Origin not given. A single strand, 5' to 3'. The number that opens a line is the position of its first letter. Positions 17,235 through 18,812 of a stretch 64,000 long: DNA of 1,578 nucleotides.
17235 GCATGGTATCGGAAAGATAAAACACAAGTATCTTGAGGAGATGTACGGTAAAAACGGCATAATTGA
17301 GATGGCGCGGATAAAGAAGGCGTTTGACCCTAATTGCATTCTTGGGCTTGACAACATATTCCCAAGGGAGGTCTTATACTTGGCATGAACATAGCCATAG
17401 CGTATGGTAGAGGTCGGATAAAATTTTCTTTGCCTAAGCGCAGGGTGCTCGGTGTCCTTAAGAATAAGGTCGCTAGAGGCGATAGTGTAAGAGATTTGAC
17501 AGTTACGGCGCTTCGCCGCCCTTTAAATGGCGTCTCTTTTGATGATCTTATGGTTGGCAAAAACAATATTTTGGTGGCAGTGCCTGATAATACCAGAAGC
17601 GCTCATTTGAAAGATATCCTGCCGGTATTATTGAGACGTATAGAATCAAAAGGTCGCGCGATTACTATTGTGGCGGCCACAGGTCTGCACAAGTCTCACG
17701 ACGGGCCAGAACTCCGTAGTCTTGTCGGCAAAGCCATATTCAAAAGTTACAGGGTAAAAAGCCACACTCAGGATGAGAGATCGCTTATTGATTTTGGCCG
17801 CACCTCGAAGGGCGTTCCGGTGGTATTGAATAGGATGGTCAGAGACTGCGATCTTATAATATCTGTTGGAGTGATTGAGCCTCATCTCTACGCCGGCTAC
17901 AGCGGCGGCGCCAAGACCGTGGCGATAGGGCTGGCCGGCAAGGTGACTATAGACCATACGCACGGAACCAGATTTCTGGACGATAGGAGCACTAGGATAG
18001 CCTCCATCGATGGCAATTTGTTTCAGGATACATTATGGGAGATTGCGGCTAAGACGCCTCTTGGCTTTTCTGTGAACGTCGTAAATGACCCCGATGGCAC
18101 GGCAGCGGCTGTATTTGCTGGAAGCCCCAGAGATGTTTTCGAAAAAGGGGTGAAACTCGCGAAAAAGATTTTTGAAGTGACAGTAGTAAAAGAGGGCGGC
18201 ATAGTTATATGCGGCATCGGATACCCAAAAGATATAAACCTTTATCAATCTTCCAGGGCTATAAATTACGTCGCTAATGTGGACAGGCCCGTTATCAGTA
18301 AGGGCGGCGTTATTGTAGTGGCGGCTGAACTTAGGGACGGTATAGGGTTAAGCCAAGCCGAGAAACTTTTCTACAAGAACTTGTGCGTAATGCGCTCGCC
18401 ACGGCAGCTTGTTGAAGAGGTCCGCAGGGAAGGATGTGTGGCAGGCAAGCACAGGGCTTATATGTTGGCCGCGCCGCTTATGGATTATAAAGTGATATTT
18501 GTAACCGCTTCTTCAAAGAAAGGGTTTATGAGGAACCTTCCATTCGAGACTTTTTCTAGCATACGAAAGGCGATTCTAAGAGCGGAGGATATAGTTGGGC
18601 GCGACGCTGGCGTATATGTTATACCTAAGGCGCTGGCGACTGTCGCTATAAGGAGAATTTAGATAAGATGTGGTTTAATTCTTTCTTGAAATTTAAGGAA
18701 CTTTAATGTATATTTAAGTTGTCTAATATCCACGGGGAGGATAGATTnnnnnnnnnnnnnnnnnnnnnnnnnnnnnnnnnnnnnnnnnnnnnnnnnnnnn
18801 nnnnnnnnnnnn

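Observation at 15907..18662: Translationally coupled FAD-dependent D-2-hydroxyacid dehydrogenase-like oxidase plus LarA-family racemase; no larBCE in the window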

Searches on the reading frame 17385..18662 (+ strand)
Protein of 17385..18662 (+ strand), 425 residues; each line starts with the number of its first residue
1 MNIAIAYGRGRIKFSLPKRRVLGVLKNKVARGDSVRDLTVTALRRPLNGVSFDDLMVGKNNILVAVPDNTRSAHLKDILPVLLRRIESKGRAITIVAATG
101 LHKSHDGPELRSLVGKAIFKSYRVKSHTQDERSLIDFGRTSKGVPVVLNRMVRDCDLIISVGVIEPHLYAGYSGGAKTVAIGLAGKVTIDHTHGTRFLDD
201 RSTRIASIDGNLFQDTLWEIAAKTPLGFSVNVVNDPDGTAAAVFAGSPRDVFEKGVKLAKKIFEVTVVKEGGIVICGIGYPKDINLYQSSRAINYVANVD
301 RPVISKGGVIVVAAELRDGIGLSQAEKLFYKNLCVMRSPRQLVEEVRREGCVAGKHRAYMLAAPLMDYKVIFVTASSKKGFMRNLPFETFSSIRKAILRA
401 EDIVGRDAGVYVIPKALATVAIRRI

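Call 3: search_protein_families(library=pfam, proteins=[window:17385-18662:+], max_evalue=0.01)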
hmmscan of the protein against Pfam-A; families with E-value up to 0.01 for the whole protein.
window:17385-18662:+ (425 aa): 3 families
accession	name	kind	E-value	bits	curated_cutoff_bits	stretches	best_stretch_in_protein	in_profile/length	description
PF09861.14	Lar_N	-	9.7e-49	165.8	23.3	1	7-201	1-200/204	Lactate racemase N-terminal domain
PF21113.2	LarA_C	-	2e-17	64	25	1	273-418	8-149/152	Lactate racemase C-terminal domain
PF04015.17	DUF362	-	8.8e-05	23.1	24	1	89-226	33-157/200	Domain of unknown function (DUF362)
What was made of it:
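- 17385..18662 (+): LarA-superfamily (Lar_N plus LarA_C) putative NPN-dependent 2-hydroxyacid racemase, in the Omnitrophota subclade of Group 25 (425 aa). Pfam (call 3).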

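Call 4: search_protein_families(library=ncbifam, proteins=[window:17385-18662:+], max_evalue=0.01)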
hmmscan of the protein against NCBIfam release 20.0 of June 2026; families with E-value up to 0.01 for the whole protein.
window:17385-18662:+ (425 aa): 8 families
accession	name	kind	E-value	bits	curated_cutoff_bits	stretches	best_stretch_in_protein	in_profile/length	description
NF052593.1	NPN_racem_MAR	equivalog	8.4e-87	291.4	500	1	3-422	1-414/415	nickel-dependent malate racemase, LarAH6 family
NF033504.2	Ni_dep_LarA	equivalog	2.4e-82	276.9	460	1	3-420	2-419/422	nickel-dependent lactate racemase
NF052595.1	NPN_LarAH5_MAR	equivalog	2.6e-81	273.7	462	1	3-421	1-413/415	nickel-dependent malate racemase, LarAH5 family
NF052525.1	NPN_LarAH10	equivalog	5.5e-65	219.7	540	1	2-421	2-425/426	NPN-dependent 2-hydroxyacid racemase, LarAH10 family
NF052592.1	LarAH_14_15_16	equivalog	1.8e-18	66.2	740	1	61-200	77-217/520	NPN-dependent hydroxyacid isomerase, LarAH14/15/16 family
NF052594.1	NPN_18_hexonate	equivalog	4.4e-13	48.7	500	1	56-262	22-245/411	nickel-dependent putative hexonate epimerase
NF052515.1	NPN_iso_grp_22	equivalog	2.5e-06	26.7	400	1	73-261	54-236/392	nickel pincer cofactor-dependent isomerase, group 22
NF047678.1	LIC10486_fam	equivalog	0.0028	16.8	500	1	35-73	221-258/363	LIC10486 family protein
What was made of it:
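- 17385..18662 (+): Below all NCBIfam cut-offs (call 4).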

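Call 5: search_solved_structures(query=window:17385-18662:+, show_alignments=2, max_evalue=0.001)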
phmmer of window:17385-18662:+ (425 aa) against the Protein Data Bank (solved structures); distinct sequences matched with E-value up to 0.001: 9.
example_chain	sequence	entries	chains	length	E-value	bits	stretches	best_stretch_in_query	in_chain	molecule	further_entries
2yjg_A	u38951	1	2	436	3.4e-50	174.3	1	2-420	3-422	LACTATE RACEMASE APOPROTEIN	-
8ezf_B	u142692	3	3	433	7.4e-43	150.1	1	38-420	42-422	Lactate racemase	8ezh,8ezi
5huq_A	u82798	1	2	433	3.8e-42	147.8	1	38-420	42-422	Lactate racemization operon protein LarA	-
6c1w_A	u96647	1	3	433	3.8e-42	147.8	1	38-420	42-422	Lactate racemase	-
9eid_A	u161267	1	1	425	2.8e-40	141.6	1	3-416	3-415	A broad-substrate spectrum lactate racemase A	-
9eia_A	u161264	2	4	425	3.4e-40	141.4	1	3-416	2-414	A broad-substrate spectrum lactate racemase A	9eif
6d6z_A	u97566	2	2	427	8e-39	136.9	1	3-389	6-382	Malate racemase Mar2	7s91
9q2u_A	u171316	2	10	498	2.6e-17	66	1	3-198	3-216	Lactate racemase A | LarA-like nickel-pincer nucleotide cofactor-utilizing enzyme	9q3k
9q3j_A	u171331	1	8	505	5.2e-16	61.7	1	7-265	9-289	DUF2088 domain-containing protein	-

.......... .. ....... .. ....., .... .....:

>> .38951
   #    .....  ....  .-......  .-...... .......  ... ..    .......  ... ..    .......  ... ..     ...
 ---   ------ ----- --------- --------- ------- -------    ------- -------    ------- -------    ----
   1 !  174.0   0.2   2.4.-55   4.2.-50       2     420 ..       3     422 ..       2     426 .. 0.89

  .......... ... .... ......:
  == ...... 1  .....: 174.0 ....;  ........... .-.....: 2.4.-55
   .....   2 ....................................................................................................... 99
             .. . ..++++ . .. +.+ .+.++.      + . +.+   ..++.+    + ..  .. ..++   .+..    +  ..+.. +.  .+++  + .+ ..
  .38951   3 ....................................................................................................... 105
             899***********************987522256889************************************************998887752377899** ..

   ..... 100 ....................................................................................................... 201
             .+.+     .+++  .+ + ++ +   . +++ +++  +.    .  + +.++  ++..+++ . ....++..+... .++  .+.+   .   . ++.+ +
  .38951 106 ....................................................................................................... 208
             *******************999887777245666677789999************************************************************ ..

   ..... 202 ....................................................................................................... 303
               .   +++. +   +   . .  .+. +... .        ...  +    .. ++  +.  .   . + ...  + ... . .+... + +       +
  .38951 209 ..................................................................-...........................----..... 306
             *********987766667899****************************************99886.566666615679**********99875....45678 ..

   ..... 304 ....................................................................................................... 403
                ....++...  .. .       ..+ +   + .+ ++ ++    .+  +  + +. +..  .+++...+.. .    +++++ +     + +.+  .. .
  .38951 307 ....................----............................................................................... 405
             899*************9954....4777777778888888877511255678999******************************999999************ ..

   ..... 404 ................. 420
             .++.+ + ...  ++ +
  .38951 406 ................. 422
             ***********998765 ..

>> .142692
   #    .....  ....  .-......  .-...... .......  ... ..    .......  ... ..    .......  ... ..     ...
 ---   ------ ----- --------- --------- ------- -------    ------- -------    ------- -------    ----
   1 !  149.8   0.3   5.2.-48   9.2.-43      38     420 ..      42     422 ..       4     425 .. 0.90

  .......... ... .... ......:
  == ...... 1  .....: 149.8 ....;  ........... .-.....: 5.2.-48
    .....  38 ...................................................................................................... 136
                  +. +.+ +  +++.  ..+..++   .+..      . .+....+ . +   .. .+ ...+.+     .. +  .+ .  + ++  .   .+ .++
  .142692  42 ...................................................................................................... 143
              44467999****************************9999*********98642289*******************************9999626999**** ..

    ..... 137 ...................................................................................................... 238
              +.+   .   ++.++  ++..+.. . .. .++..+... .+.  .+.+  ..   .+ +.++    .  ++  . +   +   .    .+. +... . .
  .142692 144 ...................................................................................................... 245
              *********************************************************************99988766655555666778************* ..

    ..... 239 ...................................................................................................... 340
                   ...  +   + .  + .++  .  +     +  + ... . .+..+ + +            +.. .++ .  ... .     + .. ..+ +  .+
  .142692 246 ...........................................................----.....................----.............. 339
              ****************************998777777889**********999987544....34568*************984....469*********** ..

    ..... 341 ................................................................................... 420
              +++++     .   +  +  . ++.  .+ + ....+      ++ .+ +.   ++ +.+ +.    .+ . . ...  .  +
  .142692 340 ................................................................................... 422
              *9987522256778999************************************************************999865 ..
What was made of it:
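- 17385..18662 (+): PDB LarA 2yjg at 3e-50 over residues 2-420 (call 5).
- On LarA superfamily (NPN-dependent 2-hydroxyacid racemases/epimerases): 2yjg matches at 3e-50 over residues 2-420 (call 5).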

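Call 13: find_homologous_proteins(query=window:17385-18662:+, max_evalue=1e-20)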
Query window:17385-18662:+ (425 aa): 497 proteins with E <= 1e-20 among 8000 candidates; the best 120 are listed.
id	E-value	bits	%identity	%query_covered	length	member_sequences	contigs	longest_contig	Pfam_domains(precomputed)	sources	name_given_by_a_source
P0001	1.1e-246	836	100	90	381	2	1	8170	PF21113.3,PF09861.15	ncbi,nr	ncbi:MAG: nickel-dependent lactate racemase, partial [Candidatus Omnitrophica bacterium]|nr:nickel-d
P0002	6.2e-151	521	57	99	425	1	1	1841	PF21113.3,PF09861.15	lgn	-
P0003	2.2e-144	499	55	99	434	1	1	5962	PF21113.3,PF09861.15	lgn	-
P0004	1.5e-142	493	55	99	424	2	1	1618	PF21113.3,PF09861.15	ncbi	-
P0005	3.3e-142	492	54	99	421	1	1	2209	PF21113.3,PF09861.15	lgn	-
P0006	2.7e-141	489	53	99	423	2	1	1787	PF04015.18,PF21113.3,PF09861.15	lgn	-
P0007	5.2e-141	488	53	99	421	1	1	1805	PF21113.3,PF09861.15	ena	-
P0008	8.2e-141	488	53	99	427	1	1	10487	PF21113.3,PF09861.15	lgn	-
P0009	2.0e-140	486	53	100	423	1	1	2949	PF21113.3,PF09861.15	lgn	-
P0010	2.5e-140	486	53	99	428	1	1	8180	PF21113.3,PF09861.15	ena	-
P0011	2.7e-140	486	53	99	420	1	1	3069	PF21113.3,PF09861.15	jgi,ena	-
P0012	1.0e-139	484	55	98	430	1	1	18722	PF21113.3,PF09861.15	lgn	-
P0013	1.9e-139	483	52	99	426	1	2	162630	PF21113.3,PF09861.15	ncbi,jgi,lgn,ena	-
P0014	3.1e-139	482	54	98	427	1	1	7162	PF04015.18,PF21113.3,PF09861.15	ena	-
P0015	4.3e-139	482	54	99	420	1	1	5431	PF21113.3,PF09861.15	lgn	-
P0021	5.4e-138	478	53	98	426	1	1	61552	PF21113.3,PF09861.15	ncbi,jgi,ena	ncbi:MAG: nickel-dependent lactate racemase [Candidatus Omnitrophota bacterium]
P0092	2.2e-120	420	49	99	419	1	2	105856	PF21113.3,PF09861.15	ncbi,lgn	-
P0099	5.1e-110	386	44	99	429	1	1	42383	PF21113.3,PF09861.15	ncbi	-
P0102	8.9e-108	379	45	100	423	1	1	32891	PF21113.3,PF09861.15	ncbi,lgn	ncbi:MAG: nickel-dependent lactate racemase [Candidatus Omnitrophota bacterium]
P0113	2.4e-101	358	41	98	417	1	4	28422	PF21113.3,PF09861.15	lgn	-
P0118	1.7e-99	352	46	85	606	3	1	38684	PF21113.3,PF09861.15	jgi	-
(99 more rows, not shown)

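Call 14: find_encoding_contigs(protein=P0013, flank=10000, max_places=2)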
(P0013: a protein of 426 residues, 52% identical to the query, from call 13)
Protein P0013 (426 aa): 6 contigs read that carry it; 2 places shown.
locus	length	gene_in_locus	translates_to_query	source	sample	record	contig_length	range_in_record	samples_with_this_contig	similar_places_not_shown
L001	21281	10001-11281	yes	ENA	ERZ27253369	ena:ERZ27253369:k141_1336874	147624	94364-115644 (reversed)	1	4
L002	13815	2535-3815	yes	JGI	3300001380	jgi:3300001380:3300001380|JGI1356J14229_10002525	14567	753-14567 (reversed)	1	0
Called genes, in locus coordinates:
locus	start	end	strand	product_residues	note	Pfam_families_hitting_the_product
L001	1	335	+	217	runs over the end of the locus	PF02811:PHP, PF19799:DUF6282 (faint)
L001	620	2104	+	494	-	PF13372:Alginate_exp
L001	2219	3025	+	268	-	PF11249:DUF3047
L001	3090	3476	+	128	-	-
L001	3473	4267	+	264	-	PF00132:Hexapep (weak), PF25084:LbH_EIF2B (weak), PF25087:GMPPB_C (weak), PF00132:Hexapep, PF13720:Acetyltransf_11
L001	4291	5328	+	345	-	-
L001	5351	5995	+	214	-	PF00730:HhH-GPD, PF00633:HHH (weak)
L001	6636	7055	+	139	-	-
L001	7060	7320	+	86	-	-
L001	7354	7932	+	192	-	PF02525:Flavodoxin_2 (faint), PF03358:FMN_red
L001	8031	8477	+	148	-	PF13441:Gly-zipper_YMGG (weak), PF13436:Gly-zipper_OmpA (weak), PF13488:Gly-zipper_Omp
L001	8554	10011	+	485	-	PF01565:FAD_binding_4, PF02913:FAD-oxidase_C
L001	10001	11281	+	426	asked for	PF09861:Lar_N, PF21113:LarA_C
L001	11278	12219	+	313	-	PF00551:Formyl_trans_N, PF02911:Formyl_trans_C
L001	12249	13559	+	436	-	PF00571:CBS (weak)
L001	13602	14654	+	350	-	PF00044:Gp_dh_N, PF02800:Gp_dh_C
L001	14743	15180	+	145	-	PF02082:Rrf2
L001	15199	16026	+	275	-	PF00037:Fer4 (weak), PF12837:Fer4_6 (weak), PF13237:Fer4_10, PF14697:Fer4_21 (faint), PF25160:LdpA_Fe-S-bd (faint), PF12838:Fer4_7 (weak), PF13187:Fer4_9 (weak), PF27217:AF_0155, +1 more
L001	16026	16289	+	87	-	-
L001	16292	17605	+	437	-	PF03063:Prismane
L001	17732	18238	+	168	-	PF01965:DJ-1_PfpI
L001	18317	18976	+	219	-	PF12706:Lactamase_B_2, PF13483:Lactamase_B_3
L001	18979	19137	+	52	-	PF00301:Rubredoxin, PF21349:RUBY_RBDX (faint)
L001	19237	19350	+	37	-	-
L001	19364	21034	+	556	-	PF01558:POR, PF02776:TPP_enzyme_N, PF01855:POR_N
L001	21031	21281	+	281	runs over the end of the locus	PF02775:TPP_enzyme_C, PF12367:PFO_beta_C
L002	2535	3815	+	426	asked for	PF09861:Lar_N, PF21113:LarA_C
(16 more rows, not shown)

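Call 15: find_encoding_contigs(protein=P0021, flank=10000, max_places=2)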
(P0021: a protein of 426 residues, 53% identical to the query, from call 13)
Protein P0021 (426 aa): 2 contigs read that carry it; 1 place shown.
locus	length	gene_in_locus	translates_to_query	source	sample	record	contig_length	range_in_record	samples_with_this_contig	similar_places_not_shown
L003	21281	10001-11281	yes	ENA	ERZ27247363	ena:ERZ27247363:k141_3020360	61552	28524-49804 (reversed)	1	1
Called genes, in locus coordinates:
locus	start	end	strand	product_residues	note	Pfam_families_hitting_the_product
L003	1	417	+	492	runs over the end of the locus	PF13372:Alginate_exp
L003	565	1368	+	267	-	PF11249:DUF3047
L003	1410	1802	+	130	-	PF00672:HAMP (weak)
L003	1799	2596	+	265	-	PF00132:Hexapep (weak), PF25084:LbH_EIF2B (weak), PF25087:GMPPB_C, PF00132:Hexapep, PF13720:Acetyltransf_11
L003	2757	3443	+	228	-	PF00730:HhH-GPD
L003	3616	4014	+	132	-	-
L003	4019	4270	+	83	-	-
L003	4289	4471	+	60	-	PF12797:Fer4_2 (weak), PF14697:Fer4_21 (weak), PF00037:Fer4 (weak), PF12837:Fer4_6 (weak), PF13459:Fer4_15, PF13370:Fer4_13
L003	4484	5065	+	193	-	PF02525:Flavodoxin_2 (weak), PF03358:FMN_red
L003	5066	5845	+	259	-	PF00459:Inositol_P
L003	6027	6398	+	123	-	-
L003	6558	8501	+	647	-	PF00027:cNMP_binding, PF01734:Patatin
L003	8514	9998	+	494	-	PF01565:FAD_binding_4, PF02913:FAD-oxidase_C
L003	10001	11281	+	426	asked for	PF09861:Lar_N, PF21113:LarA_C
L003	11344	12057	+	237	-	PF13441:Gly-zipper_YMGG (weak), PF13436:Gly-zipper_OmpA (faint)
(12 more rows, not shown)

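Call 16: find_encoding_contigs(protein=P0092, flank=10000, max_places=2)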
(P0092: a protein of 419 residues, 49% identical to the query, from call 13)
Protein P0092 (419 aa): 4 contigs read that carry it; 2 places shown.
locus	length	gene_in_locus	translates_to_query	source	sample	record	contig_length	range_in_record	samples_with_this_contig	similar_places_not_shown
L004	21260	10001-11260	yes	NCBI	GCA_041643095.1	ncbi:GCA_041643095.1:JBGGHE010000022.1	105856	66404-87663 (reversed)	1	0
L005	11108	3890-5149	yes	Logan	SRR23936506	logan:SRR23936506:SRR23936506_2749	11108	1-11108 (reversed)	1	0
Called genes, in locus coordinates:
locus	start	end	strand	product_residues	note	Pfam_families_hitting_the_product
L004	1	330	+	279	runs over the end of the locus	PF00140:Sigma70_r1_2, PF04542:Sigma70_r2, PF04539:Sigma70_r3, PF04545:Sigma70_r4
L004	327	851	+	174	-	PF00156:Pribosyltran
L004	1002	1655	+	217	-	PF02811:PHP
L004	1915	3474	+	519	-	PF13372:Alginate_exp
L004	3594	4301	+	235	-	PF11249:DUF3047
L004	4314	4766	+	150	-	PF00672:HAMP (faint)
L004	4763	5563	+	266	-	PF25084:LbH_EIF2B (weak), PF25087:GMPPB_C (faint), PF00132:Hexapep (weak), PF25084:LbH_EIF2B (weak), PF00132:Hexapep, PF13720:Acetyltransf_11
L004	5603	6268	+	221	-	PF00730:HhH-GPD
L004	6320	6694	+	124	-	-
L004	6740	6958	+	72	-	-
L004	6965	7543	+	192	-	PF02525:Flavodoxin_2, PF03358:FMN_red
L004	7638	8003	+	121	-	-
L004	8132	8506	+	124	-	PF00072:Response_reg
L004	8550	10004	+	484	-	PF01565:FAD_binding_4, PF02913:FAD-oxidase_C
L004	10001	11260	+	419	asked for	PF09861:Lar_N, PF21113:LarA_C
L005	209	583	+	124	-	-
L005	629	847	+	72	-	-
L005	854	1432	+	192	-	PF02525:Flavodoxin_2, PF03358:FMN_red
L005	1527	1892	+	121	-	-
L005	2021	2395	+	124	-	PF00072:Response_reg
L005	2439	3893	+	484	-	PF01565:FAD_binding_4, PF02913:FAD-oxidase_C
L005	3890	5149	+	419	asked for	PF09861:Lar_N, PF21113:LarA_C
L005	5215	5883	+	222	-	PF13441:Gly-zipper_YMGG (faint), PF13436:Gly-zipper_OmpA (faint)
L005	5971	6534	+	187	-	PF00565:SNase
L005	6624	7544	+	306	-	PF09754:PAC2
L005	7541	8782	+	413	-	PF05359:DUF748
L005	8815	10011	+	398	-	PF01943:Polysacc_synt, PF13440:Polysacc_synt_3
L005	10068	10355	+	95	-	-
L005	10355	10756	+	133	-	PF13470:PIN_3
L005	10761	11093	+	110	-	PF25937:DUF7980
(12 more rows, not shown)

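Call 33: find_related_loci(query=A1, collection=genome_contigs, flank=10000)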
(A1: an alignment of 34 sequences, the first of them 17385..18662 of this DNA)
Query A1 (425 aa) in genome_contigs; peptide patterns used: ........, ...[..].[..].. (x = any residue, [..] = any of these).
600 stretches matched a pattern (row limit reached: there are more); 585 encode a relative of the query (tblastn E <= 1e-3); the best 80 are kept; 80 distinct loci.
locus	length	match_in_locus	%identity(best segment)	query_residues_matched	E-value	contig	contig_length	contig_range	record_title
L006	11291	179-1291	46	62-423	3e-95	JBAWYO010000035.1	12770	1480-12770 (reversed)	MAG: Candidatus Omnitrophota bacterium isolate ELA091 MAG091_35, whole genome shotgun sequence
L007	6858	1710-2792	39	59-420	5e-86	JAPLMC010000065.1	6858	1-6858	MAG: Candidatus Omnitrophota bacterium isolate LacPavin_0419_WC70L_MAG_38_7 LacPavin_0419_WC70L_scaffold_865556, whole g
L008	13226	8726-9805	40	63-424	2e-85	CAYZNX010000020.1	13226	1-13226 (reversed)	MAG TPA_asm: uncultured Planctomycetia bacterium isolate SRP090828_co1_58 genome assembly, contig: NODE_822_length_13226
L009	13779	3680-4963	36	1-424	5e-83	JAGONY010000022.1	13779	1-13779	MAG: Candidatus Omnitrophota bacterium isolate Go_SlDig_bin_77 Go_SlDig_13117_length_13779_cov_5.900820, whole genome sh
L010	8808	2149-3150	42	63-396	2e-82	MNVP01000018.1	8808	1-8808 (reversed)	MAG: Candidatus Omnitrophica bacterium CG1_02_40_15 cg1_0.2_scaffold_8143_c, whole genome shotgun sequence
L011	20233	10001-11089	37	63-423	1e-81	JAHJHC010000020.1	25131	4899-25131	MAG: Candidatus Omnitrophota bacterium isolate Modern_marine_glass_biofilm.mb.96 Modern_marine_glas.mb.96_k141_120785, w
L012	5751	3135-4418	35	1-424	6e-82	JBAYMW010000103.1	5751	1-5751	MAG: Candidatus Omnitrophota bacterium isolate SO_2016_LW1_5 scaffold22247_LW64-88_2016, whole genome shotgun sequence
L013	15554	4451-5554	45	53-421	4e-97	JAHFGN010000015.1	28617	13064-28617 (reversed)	MAG: Candidatus Omnitrophota bacterium isolate nzgw316 NODE_1017_length_28618_cov_3.744991, whole genome shotgun sequenc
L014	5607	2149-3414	38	3-420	5e-79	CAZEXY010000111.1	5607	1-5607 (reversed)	MAG TPA_asm: uncultured Anaerolineae bacterium isolate SRP163575_co1_279 genome assembly, contig: NODE_31450_length_5607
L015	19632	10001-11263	37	5-420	4e-79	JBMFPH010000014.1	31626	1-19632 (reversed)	MAG: Anaerolineae bacterium isolate KM4338-58 NODE_14_length_31626_cov_3.151479, whole genome shotgun sequence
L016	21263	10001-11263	37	5-420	2e-77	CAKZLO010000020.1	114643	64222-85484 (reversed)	MAG TPA_asm: uncultured Ardenticatenia bacterium isolate SRR5214706_bin.41_CONCOCT_v1.1_MAG genome assembly, contig: ERZ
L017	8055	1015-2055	40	59-396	2e-76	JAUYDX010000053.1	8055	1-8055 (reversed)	MAG: Candidatus Omnitrophota bacterium isolate C20_metabat.bin.76_sub C20_k141_808042, whole genome shotgun sequence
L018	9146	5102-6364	36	5-420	8e-75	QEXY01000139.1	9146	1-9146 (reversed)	MAG: Ardenticatenia bacterium isolate Nak82 k99_275630, whole genome shotgun sequence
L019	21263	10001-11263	36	5-422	4e-74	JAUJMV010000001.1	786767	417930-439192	MAG: Thermomicrobiales bacterium isolate YX1bin8 opera_contig_14, whole genome shotgun sequence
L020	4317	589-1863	33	2-422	5e-74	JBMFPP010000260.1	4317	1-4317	MAG: Armatimonadota bacterium isolate KM4338-66 NODE_9881_length_4317_cov_4.201549, whole genome shotgun sequence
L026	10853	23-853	42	118-396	1e-70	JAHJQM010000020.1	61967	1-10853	MAG: Candidatus Omnitrophota bacterium isolate OS_PC_MetaG.mb.108 OS_PC_MetaG.mb.108_k141_271208, whole genome shotgun s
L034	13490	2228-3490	32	5-422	3e-68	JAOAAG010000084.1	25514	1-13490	MAG: Anaerolineae bacterium isolate SKW140 k141_773524, whole genome shotgun sequence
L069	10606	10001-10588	51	3-200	8e-55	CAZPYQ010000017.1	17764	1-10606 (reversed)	MAG TPA_asm: uncultured Planctomycetia bacterium isolate SRP098346_co1_237 genome assembly, contig: NODE_3251_length_177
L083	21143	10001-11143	34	41-420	1e-50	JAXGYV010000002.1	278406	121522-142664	MAG: Thermoleophilia bacterium isolate AnMBR.bin521 bin521_2, whole genome shotgun sequence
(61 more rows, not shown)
